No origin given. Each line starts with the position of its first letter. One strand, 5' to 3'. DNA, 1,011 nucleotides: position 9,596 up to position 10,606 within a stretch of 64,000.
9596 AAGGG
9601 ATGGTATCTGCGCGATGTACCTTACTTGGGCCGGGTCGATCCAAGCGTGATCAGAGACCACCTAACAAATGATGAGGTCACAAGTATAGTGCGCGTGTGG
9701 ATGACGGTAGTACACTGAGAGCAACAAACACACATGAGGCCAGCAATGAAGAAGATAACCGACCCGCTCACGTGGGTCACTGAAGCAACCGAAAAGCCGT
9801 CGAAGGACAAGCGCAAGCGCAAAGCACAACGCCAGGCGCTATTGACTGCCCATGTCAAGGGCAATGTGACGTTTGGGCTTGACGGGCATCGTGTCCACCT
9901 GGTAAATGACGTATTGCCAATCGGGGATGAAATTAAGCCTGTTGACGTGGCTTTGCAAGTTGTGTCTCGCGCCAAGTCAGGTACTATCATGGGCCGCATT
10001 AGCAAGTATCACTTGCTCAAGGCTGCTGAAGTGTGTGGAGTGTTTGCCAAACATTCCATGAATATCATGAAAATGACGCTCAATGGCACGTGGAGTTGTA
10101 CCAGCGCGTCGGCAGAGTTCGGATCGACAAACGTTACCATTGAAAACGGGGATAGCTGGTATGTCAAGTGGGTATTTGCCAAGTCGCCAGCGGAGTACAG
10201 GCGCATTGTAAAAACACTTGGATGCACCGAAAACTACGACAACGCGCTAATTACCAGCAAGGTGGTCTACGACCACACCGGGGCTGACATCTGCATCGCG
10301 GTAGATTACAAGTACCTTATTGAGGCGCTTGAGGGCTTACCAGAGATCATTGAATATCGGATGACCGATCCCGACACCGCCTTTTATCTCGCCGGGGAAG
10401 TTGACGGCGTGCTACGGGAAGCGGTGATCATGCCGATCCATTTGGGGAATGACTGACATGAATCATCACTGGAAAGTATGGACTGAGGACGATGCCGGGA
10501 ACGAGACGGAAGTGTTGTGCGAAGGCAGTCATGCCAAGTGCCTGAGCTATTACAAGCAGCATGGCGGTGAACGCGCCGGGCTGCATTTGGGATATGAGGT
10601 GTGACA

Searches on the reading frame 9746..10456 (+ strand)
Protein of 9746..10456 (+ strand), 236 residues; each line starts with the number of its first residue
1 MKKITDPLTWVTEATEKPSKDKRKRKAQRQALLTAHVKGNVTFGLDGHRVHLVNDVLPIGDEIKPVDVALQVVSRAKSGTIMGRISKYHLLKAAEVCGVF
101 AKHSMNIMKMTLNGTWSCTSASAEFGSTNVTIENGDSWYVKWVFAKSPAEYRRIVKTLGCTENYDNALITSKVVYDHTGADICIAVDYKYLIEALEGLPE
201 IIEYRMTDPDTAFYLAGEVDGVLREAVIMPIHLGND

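Call 53: search_protein_families(library=pfam, proteins=[window:9746-10456:+], max_evalue=0.01)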
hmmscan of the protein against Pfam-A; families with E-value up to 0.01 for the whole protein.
window:9746-10456:+ (236 aa): 0 families

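Call 60: search_protein_families(library=ncbifam, proteins=[window:9746-10456:+], max_evalue=0.001)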
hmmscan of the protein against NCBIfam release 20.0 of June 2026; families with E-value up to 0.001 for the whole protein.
window:9746-10456:+ (236 aa): 1 family
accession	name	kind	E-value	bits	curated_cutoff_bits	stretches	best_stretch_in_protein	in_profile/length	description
TIGR00663.1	dnan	equivalog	0.00046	19.2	137.65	0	170-233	304-367/367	DNA polymerase III subunit beta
